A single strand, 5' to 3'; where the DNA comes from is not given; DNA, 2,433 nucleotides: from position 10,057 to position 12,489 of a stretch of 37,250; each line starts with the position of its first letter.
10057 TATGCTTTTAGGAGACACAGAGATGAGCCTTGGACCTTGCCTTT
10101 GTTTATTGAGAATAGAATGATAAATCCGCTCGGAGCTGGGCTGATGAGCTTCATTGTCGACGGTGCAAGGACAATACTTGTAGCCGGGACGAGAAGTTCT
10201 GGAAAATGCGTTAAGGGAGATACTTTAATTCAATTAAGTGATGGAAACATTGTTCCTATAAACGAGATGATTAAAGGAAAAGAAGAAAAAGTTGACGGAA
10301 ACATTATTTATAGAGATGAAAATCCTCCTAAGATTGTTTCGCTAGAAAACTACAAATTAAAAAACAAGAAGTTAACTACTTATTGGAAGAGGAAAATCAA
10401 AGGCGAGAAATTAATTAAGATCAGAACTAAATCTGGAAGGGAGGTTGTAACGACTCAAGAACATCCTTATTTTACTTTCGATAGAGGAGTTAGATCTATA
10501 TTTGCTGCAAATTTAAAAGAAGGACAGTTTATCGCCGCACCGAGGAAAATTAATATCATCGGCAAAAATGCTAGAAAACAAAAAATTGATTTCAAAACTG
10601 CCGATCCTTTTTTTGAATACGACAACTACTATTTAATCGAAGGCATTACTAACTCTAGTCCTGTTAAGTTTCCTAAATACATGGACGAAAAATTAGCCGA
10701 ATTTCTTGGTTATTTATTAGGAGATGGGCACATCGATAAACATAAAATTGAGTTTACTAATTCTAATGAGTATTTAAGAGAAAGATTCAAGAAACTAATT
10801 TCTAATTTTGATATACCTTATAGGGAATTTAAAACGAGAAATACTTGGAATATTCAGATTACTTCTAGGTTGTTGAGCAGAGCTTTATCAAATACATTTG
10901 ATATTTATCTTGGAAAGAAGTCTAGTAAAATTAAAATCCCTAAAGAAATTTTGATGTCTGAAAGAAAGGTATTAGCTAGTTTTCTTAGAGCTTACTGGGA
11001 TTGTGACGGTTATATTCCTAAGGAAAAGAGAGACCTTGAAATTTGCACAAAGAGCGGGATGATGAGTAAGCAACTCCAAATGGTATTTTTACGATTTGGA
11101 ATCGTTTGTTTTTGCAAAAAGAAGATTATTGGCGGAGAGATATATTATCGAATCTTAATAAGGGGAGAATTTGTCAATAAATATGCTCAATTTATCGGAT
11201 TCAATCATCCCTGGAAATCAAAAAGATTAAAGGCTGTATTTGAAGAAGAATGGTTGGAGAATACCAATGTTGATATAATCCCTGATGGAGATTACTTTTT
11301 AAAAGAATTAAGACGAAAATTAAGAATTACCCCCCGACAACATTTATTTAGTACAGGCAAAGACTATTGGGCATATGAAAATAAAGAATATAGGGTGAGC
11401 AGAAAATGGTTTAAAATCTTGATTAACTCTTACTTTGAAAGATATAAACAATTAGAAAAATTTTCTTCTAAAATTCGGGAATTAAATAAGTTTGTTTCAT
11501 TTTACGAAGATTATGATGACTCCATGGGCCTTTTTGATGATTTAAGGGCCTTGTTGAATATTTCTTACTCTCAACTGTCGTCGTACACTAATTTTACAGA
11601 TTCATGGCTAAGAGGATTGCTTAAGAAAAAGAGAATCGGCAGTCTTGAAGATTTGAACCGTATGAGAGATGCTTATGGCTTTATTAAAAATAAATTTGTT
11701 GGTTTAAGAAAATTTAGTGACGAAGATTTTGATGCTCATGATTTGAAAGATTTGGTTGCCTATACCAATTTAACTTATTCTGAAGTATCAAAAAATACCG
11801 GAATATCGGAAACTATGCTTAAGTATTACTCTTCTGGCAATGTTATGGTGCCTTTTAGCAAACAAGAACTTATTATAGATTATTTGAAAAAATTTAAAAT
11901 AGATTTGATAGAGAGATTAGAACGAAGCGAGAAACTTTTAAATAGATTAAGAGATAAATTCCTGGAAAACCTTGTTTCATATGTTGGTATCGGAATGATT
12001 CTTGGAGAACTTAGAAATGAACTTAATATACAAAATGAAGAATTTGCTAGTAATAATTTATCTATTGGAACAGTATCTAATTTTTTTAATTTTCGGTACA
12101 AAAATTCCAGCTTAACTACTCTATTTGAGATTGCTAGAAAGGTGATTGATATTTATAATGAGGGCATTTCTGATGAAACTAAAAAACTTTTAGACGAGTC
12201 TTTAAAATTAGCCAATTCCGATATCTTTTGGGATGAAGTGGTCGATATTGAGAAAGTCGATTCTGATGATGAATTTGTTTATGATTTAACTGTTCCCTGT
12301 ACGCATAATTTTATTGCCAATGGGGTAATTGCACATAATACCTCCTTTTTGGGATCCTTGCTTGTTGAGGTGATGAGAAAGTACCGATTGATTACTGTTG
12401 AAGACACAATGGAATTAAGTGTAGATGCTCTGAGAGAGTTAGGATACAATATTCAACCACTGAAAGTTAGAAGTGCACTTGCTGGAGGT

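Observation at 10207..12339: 711-aa homing-endonuclease intein inside the Walker A loop of a pilus/secretion ATPase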

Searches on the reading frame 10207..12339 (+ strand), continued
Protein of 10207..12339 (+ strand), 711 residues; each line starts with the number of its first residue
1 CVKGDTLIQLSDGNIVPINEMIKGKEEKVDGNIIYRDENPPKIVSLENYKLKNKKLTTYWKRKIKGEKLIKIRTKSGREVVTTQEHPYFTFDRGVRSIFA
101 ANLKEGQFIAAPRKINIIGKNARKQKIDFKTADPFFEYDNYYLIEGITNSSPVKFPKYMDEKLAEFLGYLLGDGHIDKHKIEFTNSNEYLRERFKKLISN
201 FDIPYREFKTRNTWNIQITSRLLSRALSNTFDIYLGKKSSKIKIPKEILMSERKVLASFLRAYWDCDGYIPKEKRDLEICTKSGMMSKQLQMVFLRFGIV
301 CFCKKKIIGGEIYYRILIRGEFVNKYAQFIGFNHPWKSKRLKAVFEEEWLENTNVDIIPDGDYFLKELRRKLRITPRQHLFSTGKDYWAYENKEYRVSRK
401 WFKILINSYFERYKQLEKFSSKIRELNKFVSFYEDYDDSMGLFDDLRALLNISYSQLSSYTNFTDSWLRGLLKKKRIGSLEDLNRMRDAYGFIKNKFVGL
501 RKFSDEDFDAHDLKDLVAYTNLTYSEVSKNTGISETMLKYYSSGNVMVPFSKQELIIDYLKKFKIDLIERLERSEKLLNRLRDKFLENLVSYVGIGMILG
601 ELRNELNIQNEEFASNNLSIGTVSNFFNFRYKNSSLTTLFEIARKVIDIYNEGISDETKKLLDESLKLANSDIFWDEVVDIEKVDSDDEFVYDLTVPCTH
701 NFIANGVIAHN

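Call 63: search_protein_families(library=pfam, proteins=[P0121, P0122, P0123, P0131, P0129], max_evalue=0.05)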
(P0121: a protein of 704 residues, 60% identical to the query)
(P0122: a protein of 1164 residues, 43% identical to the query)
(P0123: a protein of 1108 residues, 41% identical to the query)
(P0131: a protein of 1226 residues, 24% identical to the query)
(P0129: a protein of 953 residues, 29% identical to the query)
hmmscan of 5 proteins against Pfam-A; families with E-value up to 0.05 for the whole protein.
P0121 (704 aa): 3 families
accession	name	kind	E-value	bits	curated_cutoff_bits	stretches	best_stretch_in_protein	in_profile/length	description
PF14528.11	LAGLIDADG_3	-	2.8e-18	66.4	22.5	2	285-357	6-82/82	LAGLIDADG-like domain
PF14890.11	Intein_splicing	-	1.4e-10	41.6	35.8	1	64-191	16-96/155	Intein splicing domain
PF03735.19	ENT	-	0.028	14.9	28.5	0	623-640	32-49/71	ENT domain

P0122 (1164 aa): 5 families
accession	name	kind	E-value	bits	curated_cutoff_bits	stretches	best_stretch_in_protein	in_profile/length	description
PF14890.11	Intein_splicing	-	2.6e-31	109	35.8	1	175-872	1-155/155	Intein splicing domain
PF14528.11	LAGLIDADG_3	-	4.1e-21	75.5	22.5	2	418-495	1-82/82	LAGLIDADG-like domain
PF00437.27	T2SSE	-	2.2e-08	33.6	24.9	1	874-1003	157-272/370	Type II/IV secretion system protein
PF14527.11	LAGLIDADG_WhiA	-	5.9e-05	23.5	23.2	1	421-465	2-48/93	WhiA LAGLIDADG-like domain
PF08517.17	AXH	-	0.015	16.2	33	1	173-260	5-85/116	Ataxin-1 and HBP1 module (AXH)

P0123 (1108 aa): 5 families
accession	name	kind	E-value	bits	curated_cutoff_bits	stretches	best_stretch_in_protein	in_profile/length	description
PF14890.11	Intein_splicing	-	2.5e-29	102.5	35.8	1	482-1104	1-155/155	Intein splicing domain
PF14528.11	LAGLIDADG_3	-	2e-20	73.2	22.5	2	727-802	3-82/82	LAGLIDADG-like domain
PF01381.28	HTH_3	-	1.8e-07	31.5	23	1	996-1037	4-46/55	Helix-turn-helix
PF14527.11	LAGLIDADG_WhiA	-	0.01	16.3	23.2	0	728-786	2-62/93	WhiA LAGLIDADG-like domain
PF07591.16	PT-HINT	-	0.037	14.7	27.7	0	524-584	29-89/137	Pretoxin HINT domain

P0131 (1226 aa): 16 families
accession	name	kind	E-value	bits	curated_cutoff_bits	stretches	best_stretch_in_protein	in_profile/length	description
PF00493.29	MCM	-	1.8e-84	282.8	23.3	2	859-1014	70-223/224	MCM P-loop domain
PF17207.9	MCM_OB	-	1.5e-34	118.9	24.8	1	99-223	2-123/126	MCM OB domain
PF14528.11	LAGLIDADG_3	-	3.5e-28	98.1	22.5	2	579-653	1-82/82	LAGLIDADG-like domain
PF17855.7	MCM_lid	-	2.1e-26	92.7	27.4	1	1051-1135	1-86/87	MCM AAA-lid domain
PF14890.11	Intein_splicing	-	7e-24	84.8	35.8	1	339-859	1-155/155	Intein splicing domain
PF01381.28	HTH_3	-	5.9e-12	45.9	23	2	685-735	1-55/55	Helix-turn-helix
PF21120.3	MCM_WH_arc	-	1.2e-10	41.7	26.1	1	1163-1224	1-63/63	Archaeal MCM, winged-helix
PF05204.19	Hom_end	-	1.9e-10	41.3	21.1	1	569-632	2-66/110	Homing endonuclease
PF14551.11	MCM_N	-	5.4e-08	33.6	24.9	1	12-74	10-71/95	MCM N-terminal domain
PF01078.27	Mg_chelatase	-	2.7e-07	30.6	20.3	1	902-964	96-158/207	Magnesium chelatase, subunit ChlI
PF13560.12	HTH_31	-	2.7e-06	28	27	1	681-734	2-60/64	Helix-turn-helix domain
PF25215.1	HVO_B0008_C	-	0.00011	22.4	27.4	1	1173-1223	1-51/51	HVO_B0008 C-terminal domain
PF12844.13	HTH_19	-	0.0083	16.4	30.2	0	749-772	4-27/64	Helix-turn-helix domain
PF22798.2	DUF5817_CT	-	0.0093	16.2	29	1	1187-1219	17-49/54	DUF5817, C-terminal domain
PF07728.20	AAA_5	-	0.011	16.1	22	0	904-989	65-139/139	AAA domain (dynein-related subfamily)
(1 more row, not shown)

P0129 (953 aa): 11 families
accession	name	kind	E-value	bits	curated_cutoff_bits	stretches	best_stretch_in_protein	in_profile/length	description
PF00437.27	T2SSE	-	6.5e-44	150.5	24.9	2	167-405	27-265/370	Type II/IV secretion system protein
PF14890.11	Intein_splicing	-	5.5e-28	98.2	35.8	1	386-813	2-155/155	Intein splicing domain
PF14528.11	LAGLIDADG_3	-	3.6e-17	62.8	22.5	1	601-681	3-82/82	LAGLIDADG-like domain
PF01381.28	HTH_3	-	6e-11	42.7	23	1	712-761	1-49/55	Helix-turn-helix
PF13560.12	HTH_31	-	4.3e-09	37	27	1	712-760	6-54/64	Helix-turn-helix domain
PF12844.13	HTH_19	-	1.9e-06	28.1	30.2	1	712-757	4-48/64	Helix-turn-helix domain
PF13443.12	HTH_26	-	2.6e-05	24.8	22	1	712-761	2-51/63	Cro/C1-type HTH DNA-binding domain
PF20432.4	Xre-like-HTH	-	0.0031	18.2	25.8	0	896-922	7-33/63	Antitoxin Xre-like helix-turn-helix domain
PF07591.16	PT-HINT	-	0.0065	17.2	27.7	0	426-491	22-87/137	Pretoxin HINT domain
PF01580.24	FtsK_SpoIIIE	-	0.0087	16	24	1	274-295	38-59/221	FtsK/SpoIIIE family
PF13833.12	EF-hand_8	-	0.033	14.4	28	0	334-387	2-50/54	EF-hand domain pair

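Call 69: search_solved_structures(query=P0136, show_alignments=0, max_evalue=1e-8)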
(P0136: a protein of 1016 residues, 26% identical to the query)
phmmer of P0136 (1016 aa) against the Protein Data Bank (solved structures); distinct sequences matched with E-value up to 1e-8: 11.
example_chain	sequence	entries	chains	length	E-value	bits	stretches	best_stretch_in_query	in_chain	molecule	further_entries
8rkd_E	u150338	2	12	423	1.9e-66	227.7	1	173-436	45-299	Pilus assembly ATPase CpaF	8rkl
8rjf_A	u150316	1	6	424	1.9e-66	227.7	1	173-436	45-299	Pilus assembly ATPase CpaF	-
9e24_A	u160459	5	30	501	3.2e-66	227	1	173-436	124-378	CpaF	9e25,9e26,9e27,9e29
2oap_1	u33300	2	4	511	3.2e-62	213.7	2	130-433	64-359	Type II secretion system protein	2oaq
4ii7_A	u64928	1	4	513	1.8e-52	181.4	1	167-433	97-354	FlaI ATPase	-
4ihq_A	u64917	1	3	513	1.1e-51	178.8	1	167-433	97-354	FlaI ATPase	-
2jmz_A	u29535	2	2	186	1.4e-34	122.3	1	428-564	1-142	Hypothetical protein MJ0781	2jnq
6bge_A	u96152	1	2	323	6.2e-21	77.1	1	204-437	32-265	VirB11-like protein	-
1g6o_A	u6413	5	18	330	6.4e-21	77.1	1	204-437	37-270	CAG-ALPHA | virB11 homolog | Cag-alfa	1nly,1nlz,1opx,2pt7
2cw7_A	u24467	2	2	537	3.7e-17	64.6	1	448-558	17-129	Endonuclease PI-PkoII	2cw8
2gza_A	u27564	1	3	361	2.6e-13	51.9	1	334-437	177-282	Type IV secretion system protein VirB11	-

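Call 74: find_related_loci(query=window:10207-12339:+, collection=genome_contigs, flank=3000)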
Query window:10207-12339:+ (711 aa) in genome_contigs; peptide patterns used: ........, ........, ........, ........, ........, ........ (x = any residue, [..] = any of these).
132 stretches matched a pattern; 97 encode a relative of the query (tblastn E <= 1e-3); the best 80 are kept; 80 distinct loci.
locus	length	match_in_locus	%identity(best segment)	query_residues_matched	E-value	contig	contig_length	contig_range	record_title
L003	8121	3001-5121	54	1-711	0e+0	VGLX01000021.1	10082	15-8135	MAG: Candidatus Woesearchaeota archaeon isolate M_DeepCast_400m_m2_277 M_DeepCast_400m_m2_277_Ga0194112_10013035, whole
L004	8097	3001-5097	42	1-711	3e-176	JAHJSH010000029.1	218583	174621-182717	MAG: Nanoarchaeota archaeon isolate OS_PC_MetaG.mb.194 OS_PC_MetaG.mb.194_k141_625832, whole genome shotgun sequence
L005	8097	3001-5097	44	1-711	2e-168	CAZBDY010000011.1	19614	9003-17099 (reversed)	MAG TPA_asm: Candidatus Woesearchaeota archaeon isolate SRP141376_co1_202 genome assembly, contig: NODE_5879_length_1961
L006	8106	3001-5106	42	1-711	1e-169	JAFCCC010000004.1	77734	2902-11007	MAG: Candidatus Nanohalarchaeota archaeon isolate AB_1215_Bin_137 AB_1215_Bin_137.fna_scaffold_192, whole genome shotgun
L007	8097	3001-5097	41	1-711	4e-166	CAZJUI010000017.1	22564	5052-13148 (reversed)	MAG TPA_asm: Candidatus Woesearchaeota archaeon isolate binchicken_co38_527 genome assembly, contig: NODE_4789_length_22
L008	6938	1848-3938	42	1-711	2e-165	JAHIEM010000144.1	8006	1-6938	MAG: Nanoarchaeota archaeon isolate KR11_0.1_MetaG.mb.19 KR11_0.1_MetaG.mb.19_k141_1282470, whole genome shotgun sequenc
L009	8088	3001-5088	38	1-711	6e-149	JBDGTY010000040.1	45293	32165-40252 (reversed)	MAG: Candidatus Nanohalobium sp. isolate DAL-WCL_33_80C1R DAL-WCL_33_80C1R_40, whole genome shotgun sequence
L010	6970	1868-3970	37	1-711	5e-125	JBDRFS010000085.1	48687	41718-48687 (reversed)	MAG: Candidatus Woesearchaeota archaeon isolate MEGAHIT-group-1.384 k141_11162185, whole genome shotgun sequence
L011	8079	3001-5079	34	1-711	2e-115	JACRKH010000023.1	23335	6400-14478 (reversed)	MAG: Candidatus Woesearchaeota archaeon isolate NC_groundwater_1850_Pr3_B-0.1um_37_25 SR-2_scaffold_141_1070291, whole g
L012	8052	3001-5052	34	1-711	2e-113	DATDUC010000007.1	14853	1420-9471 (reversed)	MAG TPA_asm: archaeon isolate SMAG_U8047 k141_847279, whole genome shotgun sequence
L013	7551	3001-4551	29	7-711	1e-33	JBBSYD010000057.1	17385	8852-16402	MAG: Nanoarchaeota archaeon isolate H43-bin227_1 H43_bin227_1_000000000057, whole genome shotgun sequence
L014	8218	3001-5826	27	1-711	1e-30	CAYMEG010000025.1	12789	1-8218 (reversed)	MAG TPA_asm: uncultured archaeon isolate binchicken_co409_32 genome assembly, contig: NODE_553_length_12789_cov_67.99254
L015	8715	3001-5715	29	1-711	4e-32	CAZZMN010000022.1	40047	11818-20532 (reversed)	MAG TPA_asm: uncultured archaeon isolate binchicken_co25_50 genome assembly, contig: k141_155716, whole genome shotgun s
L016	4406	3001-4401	27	1-711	2e-28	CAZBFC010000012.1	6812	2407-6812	MAG TPA_asm: uncultured archaeon isolate binchicken_co219_101 genome assembly, contig: k141_895451, whole genome shotgun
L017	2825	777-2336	28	5-711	1e-28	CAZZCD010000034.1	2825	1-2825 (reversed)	MAG TPA_asm: Candidatus Woesearchaeota archaeon isolate SRP068000_co1_158 genome assembly, contig: NODE_101100_length_28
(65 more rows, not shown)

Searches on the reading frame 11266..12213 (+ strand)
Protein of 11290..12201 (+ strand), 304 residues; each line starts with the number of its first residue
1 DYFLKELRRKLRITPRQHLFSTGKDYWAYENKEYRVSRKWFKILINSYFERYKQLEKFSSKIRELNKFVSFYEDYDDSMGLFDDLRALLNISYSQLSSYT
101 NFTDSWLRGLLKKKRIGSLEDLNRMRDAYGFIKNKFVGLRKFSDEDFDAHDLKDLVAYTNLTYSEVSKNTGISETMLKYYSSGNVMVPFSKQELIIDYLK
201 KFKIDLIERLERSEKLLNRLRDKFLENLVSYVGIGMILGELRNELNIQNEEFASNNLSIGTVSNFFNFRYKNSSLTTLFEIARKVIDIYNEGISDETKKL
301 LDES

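Call 58: search_protein_representatives(protein=window:11290-12201:+)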
Query: 304 residues. Proteins with E-value up to 0.001 (for the whole library): 10; up to 1e-10: 8; up to 1e-30: 3. The best 10 are listed.
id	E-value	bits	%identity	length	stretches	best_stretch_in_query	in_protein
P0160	2.3e-190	647.7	100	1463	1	1-304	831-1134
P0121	1.5e-86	307.0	54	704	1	1-302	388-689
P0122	1.9e-41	159.1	37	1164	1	5-301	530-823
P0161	7.7e-25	104.6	31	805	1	2-302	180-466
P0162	2.0e-20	90.1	32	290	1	4-208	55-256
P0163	4.1e-18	82.5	51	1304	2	3-67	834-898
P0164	5.3e-18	82.1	37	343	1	3-134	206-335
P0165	1.2e-15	74.4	39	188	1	153-303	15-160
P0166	3.4e-09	53.2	62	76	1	218-270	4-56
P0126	8.8e-06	42.0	51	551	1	3-54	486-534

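Call 60: predict_structure(alignment_id=A2)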
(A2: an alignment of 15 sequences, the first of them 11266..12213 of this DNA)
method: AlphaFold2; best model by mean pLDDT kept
length: 316 residues; sequences in the alignment: 15
mean_pLDDT: 90.7   pTM: 0.83
mean pLDDT of the five models: 90.7, 89.6, 89.5, 88.2, 87.9
residues with pLDDT >= 90: 229; 70-90: 77; 50-70: 9; < 50: 1
segments of 3 or more residues with pLDDT < 50: none
pLDDT, mean of each block of 10 residues (from residue 1): 74 94 77 75 82 94 97 93 91 96 94 93 84 93 95 88 93 97 94 91 95 96 96 84 94 95 89 80 91 97 97 91
secondary structure, 60 per line:
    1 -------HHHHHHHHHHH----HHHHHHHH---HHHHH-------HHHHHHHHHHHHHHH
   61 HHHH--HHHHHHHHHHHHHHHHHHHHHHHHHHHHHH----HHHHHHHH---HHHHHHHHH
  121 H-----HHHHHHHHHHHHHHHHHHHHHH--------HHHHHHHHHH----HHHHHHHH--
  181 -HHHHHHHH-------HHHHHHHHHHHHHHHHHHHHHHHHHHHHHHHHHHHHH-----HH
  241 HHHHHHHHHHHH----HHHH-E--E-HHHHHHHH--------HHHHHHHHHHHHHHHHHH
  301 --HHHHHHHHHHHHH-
elements in order: H8-18 H23-30 H34-38 H46-64 H67-96 H101-108 H112-121 H127-148 H157-166 H171-178 H182-189 H197-233 H239-252 H257-260 H267-274 H283-300 H303-315

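Call 62: fold_search(model_id=the predicted structure, library=pdb)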
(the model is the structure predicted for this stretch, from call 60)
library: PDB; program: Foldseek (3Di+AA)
matches with E <= 10: 545; with E <= 0.001: 0
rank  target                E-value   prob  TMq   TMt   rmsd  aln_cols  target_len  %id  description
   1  4phq_C                4.8e-02  0.35  0.17  0.18  32.0       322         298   13  ClyA CC6/264 ox (6-303) (released 2014-09-24)
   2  9f1v                  6.3e-02  0.28  0.13  0.16  18.8       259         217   15  Crystal structure of Borrelia burgdorferi CspZ-YA (released 2025-04-16)
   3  4pho_C                8.3e-02  0.30  0.17  0.18  32.0       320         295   13  ClyA CC6/264 ox (2-303) (released 2014-09-24)
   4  4phq_D                9.5e-02  0.25  0.17  0.18  32.3       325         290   13  ClyA CC6/264 ox (6-303) (released 2014-09-24)
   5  4pho_A                1.7e-01  0.25  0.19  0.20  28.8       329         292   14  ClyA CC6/264 ox (2-303) (released 2014-09-24)
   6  4pho_B                1.8e-01  0.21  0.18  0.19  33.2       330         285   13  ClyA CC6/264 ox (2-303) (released 2014-09-24)
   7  1qoy                  2.5e-01  0.16  0.15  0.16  33.1       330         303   12  E.coli Hemolysin E (HlyE, ClyA, SheA) (released 2000-01-23)
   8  4tql_B                2.5e-01  0.11  0.12  0.15  32.3       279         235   12  Computationally designed three helix bundle (released 2014-10-15)
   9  9och_B                2.5e-01  0.11  0.15  0.11  25.8       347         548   13  Transporter associated with antigen processing (TAP) bound to the viral protein hUS6 in the outward-facing open state (released 2025-09-10)
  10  2wcd_A                2.7e-01  0.16  0.17  0.18  32.3       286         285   15  Crystal structure of the assembled cytolysin A pore (released 2009-05-05)
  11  7a0g_HHH              2.8e-01  0.12  0.14  0.14  31.1       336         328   14  Structure of the SmhB pore of the tripartite alpha-pore forming toxin, Smh, from Serratia marcescens. (released 2021-03-31)
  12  7a0g_AAA              3.0e-01  0.14  0.16  0.16  32.4       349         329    9  Structure of the SmhB pore of the tripartite alpha-pore forming toxin, Smh, from Serratia marcescens. (released 2021-03-31)
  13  6mrt_A                3.2e-01  0.11  0.14  0.15  33.5       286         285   15  12-meric ClyA pore complex (released 2019-05-15)
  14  7a0g_EEE              3.3e-01  0.16  0.20  0.19  31.9       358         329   14  Structure of the SmhB pore of the tripartite alpha-pore forming toxin, Smh, from Serratia marcescens. (released 2021-03-31)
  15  7zjk_A                3.5e-01  0.14  0.13  0.17  19.2       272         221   15  CspZ (BbCRASP-2) from Borrelia burgdorferi strain B408 (released 2023-04-19)
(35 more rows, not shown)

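Call 63: search_protein_families(library=pfam, proteins=[P0161, P0163, P0165], max_evalue=0.05)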
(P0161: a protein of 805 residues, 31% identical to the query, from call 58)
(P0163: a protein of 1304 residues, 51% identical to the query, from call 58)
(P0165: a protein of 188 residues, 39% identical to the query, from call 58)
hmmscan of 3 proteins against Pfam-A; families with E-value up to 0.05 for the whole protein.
P0161 (805 aa): 6 families
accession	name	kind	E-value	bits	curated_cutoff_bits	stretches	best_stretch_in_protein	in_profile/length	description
PF14528.11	LAGLIDADG_3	-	1.3e-13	51.4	22.5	1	76-148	6-82/82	LAGLIDADG-like domain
PF14890.11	Intein_splicing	-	1.4e-11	44.9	35.8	1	348-514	95-155/155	Intein splicing domain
PF00437.27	T2SSE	-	1.2e-08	34.5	24.9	1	522-652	163-279/370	Type II/IV secretion system protein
PF04814.19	HNF-1_N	-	0.00027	21.8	29.7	1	319-349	125-155/175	Hepatocyte nuclear factor 1 (HNF-1), N terminus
PF01381.28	HTH_3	-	0.00027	21.3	23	1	320-346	1-27/55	Helix-turn-helix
PF13412.12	HTH_24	-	0.019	15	21.9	0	319-348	8-37/48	Winged helix-turn-helix DNA-binding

P0163 (1304 aa): 4 families
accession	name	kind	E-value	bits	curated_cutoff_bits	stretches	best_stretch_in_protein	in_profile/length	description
PF14890.11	Intein_splicing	-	1.5e-26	93.5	35.8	1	484-1015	1-155/155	Intein splicing domain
PF14528.11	LAGLIDADG_3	-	2.3e-19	69.8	22.5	2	721-801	3-82/82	LAGLIDADG-like domain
PF00437.27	T2SSE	-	7e-07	28.7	24.9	1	1025-1129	165-256/370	Type II/IV secretion system protein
PF07591.16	PT-HINT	-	0.003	18.3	27.7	0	523-583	24-85/137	Pretoxin HINT domain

P0165 (188 aa): 1 family
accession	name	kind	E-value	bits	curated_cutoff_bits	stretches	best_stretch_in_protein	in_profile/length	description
PF01381.28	HTH_3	-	0.018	15.5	23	0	96-140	1-46/55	Helix-turn-helix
